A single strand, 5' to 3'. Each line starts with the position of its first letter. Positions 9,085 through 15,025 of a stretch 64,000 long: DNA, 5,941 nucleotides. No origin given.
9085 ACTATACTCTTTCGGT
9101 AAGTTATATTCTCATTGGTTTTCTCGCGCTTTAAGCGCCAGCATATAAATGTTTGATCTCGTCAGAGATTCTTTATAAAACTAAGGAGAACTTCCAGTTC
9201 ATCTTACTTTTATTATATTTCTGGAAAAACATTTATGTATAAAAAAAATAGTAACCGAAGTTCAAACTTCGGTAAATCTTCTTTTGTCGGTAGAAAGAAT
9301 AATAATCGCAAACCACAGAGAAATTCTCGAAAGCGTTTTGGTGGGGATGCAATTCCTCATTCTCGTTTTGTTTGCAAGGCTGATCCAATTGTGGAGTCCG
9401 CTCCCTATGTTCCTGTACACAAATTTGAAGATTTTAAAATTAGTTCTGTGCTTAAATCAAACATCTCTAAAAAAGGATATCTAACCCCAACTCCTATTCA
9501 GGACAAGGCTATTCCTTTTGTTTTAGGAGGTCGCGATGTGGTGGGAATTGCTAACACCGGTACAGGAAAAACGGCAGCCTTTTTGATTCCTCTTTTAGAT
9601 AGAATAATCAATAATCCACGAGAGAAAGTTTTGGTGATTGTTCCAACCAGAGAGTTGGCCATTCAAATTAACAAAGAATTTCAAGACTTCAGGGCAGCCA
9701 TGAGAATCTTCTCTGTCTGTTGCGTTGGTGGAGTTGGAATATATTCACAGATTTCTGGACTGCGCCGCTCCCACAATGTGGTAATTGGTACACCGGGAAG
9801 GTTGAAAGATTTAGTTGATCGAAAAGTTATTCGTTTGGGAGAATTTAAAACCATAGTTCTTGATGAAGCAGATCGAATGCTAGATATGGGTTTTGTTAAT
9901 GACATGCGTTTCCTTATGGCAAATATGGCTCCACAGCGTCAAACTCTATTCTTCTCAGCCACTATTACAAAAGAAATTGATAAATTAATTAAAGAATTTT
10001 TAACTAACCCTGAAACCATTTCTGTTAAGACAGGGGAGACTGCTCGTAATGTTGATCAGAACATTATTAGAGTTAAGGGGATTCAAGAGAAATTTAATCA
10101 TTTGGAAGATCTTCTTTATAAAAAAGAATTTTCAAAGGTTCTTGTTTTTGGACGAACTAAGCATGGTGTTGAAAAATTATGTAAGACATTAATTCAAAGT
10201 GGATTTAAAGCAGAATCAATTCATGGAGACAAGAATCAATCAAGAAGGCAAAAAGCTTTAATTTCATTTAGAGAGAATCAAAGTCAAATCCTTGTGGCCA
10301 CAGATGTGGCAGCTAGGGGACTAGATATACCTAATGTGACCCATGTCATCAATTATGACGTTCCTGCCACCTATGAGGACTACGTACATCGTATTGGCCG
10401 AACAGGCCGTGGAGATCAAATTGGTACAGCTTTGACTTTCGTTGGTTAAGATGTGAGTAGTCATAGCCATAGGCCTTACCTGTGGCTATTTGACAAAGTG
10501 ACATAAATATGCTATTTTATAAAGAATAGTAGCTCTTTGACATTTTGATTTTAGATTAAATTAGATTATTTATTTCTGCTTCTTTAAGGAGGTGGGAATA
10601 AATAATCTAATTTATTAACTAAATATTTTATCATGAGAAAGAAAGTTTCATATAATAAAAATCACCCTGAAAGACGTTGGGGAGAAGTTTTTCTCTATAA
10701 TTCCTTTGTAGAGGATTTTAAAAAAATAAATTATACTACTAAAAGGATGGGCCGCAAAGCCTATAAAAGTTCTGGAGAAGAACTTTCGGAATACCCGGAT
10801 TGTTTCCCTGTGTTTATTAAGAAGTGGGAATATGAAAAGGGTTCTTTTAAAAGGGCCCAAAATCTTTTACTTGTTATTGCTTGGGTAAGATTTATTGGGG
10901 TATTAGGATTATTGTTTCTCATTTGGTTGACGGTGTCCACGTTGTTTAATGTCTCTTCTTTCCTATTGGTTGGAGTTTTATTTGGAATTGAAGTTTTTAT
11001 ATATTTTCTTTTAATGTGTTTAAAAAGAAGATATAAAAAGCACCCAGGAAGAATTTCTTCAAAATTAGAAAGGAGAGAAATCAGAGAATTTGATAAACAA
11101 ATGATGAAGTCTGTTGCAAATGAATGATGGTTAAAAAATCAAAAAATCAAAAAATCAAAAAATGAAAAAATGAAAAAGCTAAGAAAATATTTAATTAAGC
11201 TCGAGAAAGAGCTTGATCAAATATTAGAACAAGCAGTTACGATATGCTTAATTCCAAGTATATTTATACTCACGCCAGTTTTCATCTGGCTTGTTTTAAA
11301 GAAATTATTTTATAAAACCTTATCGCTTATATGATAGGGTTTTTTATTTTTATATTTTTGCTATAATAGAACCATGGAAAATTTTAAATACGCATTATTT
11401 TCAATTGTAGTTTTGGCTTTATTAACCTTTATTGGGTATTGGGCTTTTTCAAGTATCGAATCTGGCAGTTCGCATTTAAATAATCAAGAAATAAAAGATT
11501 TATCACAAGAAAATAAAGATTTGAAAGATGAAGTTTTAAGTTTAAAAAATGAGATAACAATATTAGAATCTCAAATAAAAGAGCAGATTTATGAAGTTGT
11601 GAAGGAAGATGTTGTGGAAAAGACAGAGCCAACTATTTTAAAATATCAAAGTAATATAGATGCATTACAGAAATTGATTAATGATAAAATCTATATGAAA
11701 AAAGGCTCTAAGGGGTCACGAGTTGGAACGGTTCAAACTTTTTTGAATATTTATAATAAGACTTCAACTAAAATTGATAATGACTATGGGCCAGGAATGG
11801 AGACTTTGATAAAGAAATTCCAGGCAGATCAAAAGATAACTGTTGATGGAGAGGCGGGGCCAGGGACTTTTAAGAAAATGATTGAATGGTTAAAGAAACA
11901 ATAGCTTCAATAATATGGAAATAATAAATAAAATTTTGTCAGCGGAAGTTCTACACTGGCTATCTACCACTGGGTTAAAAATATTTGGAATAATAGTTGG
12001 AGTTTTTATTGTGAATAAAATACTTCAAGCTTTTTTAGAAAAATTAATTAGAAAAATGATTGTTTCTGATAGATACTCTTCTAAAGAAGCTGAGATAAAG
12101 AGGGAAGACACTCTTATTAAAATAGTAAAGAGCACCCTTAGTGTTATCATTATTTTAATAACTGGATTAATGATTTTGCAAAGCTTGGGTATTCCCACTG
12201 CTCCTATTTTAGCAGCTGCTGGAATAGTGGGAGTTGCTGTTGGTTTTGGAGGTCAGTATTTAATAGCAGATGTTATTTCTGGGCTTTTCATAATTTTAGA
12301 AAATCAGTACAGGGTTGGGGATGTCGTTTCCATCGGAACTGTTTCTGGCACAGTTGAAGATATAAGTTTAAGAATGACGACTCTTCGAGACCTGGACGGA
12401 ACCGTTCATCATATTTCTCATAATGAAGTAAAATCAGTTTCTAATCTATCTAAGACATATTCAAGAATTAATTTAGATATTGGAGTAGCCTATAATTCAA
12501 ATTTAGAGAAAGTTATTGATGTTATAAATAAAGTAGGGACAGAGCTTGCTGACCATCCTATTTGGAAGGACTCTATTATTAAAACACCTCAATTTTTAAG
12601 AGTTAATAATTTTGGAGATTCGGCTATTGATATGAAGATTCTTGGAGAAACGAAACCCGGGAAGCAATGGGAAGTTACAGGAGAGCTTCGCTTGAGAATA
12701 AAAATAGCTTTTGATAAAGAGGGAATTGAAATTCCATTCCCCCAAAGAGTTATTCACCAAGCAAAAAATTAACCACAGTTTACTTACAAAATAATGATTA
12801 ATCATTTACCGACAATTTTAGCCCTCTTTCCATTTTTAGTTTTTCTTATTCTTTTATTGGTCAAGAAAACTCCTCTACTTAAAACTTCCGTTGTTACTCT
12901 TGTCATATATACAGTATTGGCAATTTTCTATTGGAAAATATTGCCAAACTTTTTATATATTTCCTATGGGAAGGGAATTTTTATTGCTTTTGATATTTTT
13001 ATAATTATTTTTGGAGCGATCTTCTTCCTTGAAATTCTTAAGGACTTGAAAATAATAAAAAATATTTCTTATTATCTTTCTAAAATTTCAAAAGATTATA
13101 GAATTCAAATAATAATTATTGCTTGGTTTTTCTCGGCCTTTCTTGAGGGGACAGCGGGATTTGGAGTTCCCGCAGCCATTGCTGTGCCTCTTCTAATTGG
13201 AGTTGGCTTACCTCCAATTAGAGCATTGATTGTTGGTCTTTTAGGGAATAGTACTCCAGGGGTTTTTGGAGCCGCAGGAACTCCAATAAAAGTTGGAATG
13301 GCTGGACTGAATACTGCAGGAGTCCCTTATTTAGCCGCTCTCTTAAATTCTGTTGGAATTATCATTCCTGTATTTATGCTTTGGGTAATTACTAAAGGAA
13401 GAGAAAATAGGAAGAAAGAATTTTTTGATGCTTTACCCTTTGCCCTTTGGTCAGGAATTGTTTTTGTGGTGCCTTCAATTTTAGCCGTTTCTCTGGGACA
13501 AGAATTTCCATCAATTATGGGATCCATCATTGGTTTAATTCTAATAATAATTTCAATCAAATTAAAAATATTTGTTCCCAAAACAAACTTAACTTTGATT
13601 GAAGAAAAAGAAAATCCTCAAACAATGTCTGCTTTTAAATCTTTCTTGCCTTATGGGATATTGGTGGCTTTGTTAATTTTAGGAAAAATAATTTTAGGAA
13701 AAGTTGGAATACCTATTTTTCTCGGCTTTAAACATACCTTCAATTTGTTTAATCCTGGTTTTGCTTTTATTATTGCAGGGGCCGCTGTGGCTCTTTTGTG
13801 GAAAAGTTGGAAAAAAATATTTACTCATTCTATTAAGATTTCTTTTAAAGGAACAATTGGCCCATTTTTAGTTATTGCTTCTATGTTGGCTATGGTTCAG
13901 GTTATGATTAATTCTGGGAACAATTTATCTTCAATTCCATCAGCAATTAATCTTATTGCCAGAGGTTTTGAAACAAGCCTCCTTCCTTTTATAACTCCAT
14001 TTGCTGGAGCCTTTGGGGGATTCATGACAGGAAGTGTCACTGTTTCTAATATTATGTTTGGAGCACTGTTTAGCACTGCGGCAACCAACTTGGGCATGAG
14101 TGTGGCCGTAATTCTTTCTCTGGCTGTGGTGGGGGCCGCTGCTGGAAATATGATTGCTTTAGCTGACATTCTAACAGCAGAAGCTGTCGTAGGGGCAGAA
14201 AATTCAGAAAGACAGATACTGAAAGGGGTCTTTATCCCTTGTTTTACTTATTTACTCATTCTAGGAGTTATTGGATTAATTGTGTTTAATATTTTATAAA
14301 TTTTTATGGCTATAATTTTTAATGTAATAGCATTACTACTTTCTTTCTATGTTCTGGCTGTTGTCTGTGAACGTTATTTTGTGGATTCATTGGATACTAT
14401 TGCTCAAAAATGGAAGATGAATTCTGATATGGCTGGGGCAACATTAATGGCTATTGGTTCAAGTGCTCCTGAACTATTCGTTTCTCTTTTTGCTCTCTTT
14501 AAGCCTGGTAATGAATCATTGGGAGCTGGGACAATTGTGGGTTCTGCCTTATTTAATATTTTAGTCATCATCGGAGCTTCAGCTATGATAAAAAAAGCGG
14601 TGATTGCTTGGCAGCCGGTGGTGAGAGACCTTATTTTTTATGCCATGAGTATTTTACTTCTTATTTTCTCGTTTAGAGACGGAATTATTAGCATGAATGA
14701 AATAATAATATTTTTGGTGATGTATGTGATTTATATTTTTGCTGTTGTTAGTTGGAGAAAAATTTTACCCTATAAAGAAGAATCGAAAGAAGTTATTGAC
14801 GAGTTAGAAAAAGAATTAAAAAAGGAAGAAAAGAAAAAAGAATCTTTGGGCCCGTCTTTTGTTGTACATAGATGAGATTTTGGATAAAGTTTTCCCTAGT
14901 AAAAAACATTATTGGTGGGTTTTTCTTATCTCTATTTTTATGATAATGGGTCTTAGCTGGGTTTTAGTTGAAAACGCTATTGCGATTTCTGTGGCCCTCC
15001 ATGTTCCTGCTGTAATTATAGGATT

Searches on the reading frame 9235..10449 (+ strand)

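Call 7: search_protein_families(library=pfam, proteins=[window:9235-10449:+], max_evalue=0.01)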
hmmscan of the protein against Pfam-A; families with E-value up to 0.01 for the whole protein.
window:9235-10449:+ (404 aa): 5 families
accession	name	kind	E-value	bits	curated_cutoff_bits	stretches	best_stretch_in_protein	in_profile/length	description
PF00270.35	DEAD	-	9.5e-47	159.3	26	1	86-250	1-166/167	DEAD/DEAH box helicase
PF00271.37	Helicase_C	-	8.4e-35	119.8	23.5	1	285-392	1-108/110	Helicase conserved C-terminal domain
PF04851.21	ResIII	-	6.2e-11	42.9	22.5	1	105-244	29-162/164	Type III restriction enzyme, res subunit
PF14617.12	CMS1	-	0.00057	19.8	35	1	171-212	166-208/250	U3-containing 90S pre-ribosomal complex subunit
PF16203.11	ERCC3_RAD25_C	-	0.0036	17.1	27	1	297-374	58-131/248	ERCC3/RAD25/XPB C-terminal helicase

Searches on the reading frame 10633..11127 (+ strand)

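Call 7: search_protein_families(library=pfam, proteins=[window:10633-11127:+], max_evalue=0.01)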
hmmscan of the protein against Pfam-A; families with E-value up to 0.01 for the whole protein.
window:10633-11127:+ (164 aa): 1 family
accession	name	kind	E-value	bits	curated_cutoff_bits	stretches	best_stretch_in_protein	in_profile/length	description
PF20990.2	DUF2207_C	-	0.0016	18.6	33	1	37-129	92-186/247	Predicted membrane protein (DUF2207) C-terminal domain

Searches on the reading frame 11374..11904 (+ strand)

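Call 7: search_protein_families(library=pfam, proteins=[window:11374-11904:+], max_evalue=0.01)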
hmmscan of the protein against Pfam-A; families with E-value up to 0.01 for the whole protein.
window:11374-11904:+ (176 aa): 5 families
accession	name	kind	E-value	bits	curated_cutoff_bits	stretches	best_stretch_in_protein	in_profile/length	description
PF01471.23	PG_binding_1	-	1e-11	45.2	23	1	114-169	2-57/57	Putative peptidoglycan binding domain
PF10422.14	LRS4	-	0.00011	22.6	24.2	1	29-106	23-101/211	Monopolin complex subunit LRS4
PF07407.17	Seadorna_VP6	-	0.0014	18.2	27.2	1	38-154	9-120/399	Seadornavirus VP6 protein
PF05769.16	SIKE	-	0.0031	17.9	24.3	1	36-104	71-140/180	SIKE family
PF08647.16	BRE1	-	0.0079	16.7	27.9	1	37-79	2-44/95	BRE1 E3 ubiquitin ligase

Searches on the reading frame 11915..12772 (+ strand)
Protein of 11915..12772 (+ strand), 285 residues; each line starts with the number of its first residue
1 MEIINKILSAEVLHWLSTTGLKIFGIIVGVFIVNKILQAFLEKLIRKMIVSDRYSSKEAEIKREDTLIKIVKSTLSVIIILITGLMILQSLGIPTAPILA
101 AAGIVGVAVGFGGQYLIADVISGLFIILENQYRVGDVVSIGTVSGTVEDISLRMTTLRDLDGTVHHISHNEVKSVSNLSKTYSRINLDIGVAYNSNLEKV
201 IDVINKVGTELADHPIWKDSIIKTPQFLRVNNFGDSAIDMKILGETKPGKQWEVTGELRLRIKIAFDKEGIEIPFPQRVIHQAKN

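Call 7: search_protein_families(library=pfam, proteins=[window:11915-12772:+], max_evalue=0.01)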
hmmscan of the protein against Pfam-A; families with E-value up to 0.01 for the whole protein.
window:11915-12772:+ (285 aa): 3 families
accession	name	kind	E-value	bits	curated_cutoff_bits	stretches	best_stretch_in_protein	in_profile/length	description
PF00924.24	MS_channel_2nd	-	7.5e-18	64.8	20.2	1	116-180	2-68/68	Mechanosensitive ion channel, beta-domain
PF21082.3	MS_channel_3rd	-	9.6e-14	52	21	1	185-273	1-88/88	Mechanosensitive ion channel MscS, C-terminal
PF21088.3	MS_channel_1st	-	1e-09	38.6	23.1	1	75-114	3-42/42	Mechanosensitive ion channel, transmembrane helices 2/3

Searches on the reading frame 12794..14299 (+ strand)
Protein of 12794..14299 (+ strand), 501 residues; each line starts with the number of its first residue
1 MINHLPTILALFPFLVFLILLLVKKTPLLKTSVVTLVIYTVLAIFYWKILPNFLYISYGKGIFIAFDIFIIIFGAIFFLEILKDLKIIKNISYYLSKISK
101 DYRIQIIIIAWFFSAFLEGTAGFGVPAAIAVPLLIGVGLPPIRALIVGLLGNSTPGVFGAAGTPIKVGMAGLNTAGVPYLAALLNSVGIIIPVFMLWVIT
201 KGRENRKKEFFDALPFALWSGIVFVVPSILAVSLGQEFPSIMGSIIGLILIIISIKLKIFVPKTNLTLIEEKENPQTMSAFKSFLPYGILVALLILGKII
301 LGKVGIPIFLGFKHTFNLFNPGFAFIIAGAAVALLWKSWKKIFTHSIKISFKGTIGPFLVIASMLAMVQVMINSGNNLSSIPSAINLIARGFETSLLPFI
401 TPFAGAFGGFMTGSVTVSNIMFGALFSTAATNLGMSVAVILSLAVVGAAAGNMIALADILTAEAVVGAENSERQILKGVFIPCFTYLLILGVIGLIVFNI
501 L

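Call 7: search_protein_families(library=pfam, proteins=[window:12794-14299:+], max_evalue=0.01)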
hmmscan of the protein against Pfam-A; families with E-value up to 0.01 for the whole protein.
window:12794-14299:+ (501 aa): 1 family
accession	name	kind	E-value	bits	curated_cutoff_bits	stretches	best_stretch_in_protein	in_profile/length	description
PF02652.20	Lactate_perm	-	6.5e-73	246.7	27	2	7-299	3-298/522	L-lactate permease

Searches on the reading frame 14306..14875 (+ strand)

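Call 7: search_protein_families(library=pfam, proteins=[window:14306-14875:+], max_evalue=0.01)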
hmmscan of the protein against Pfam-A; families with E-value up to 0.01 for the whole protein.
window:14306-14875:+ (189 aa): 2 families
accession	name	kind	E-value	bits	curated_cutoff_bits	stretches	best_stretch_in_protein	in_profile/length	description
PF01699.29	Na_Ca_ex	-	7.8e-25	88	24.9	1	8-147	3-149/151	Sodium/calcium exchanger protein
PF09843.14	DUF2070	-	0.0022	16.8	30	1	5-156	39-177/561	Predicted membrane protein (DUF2070)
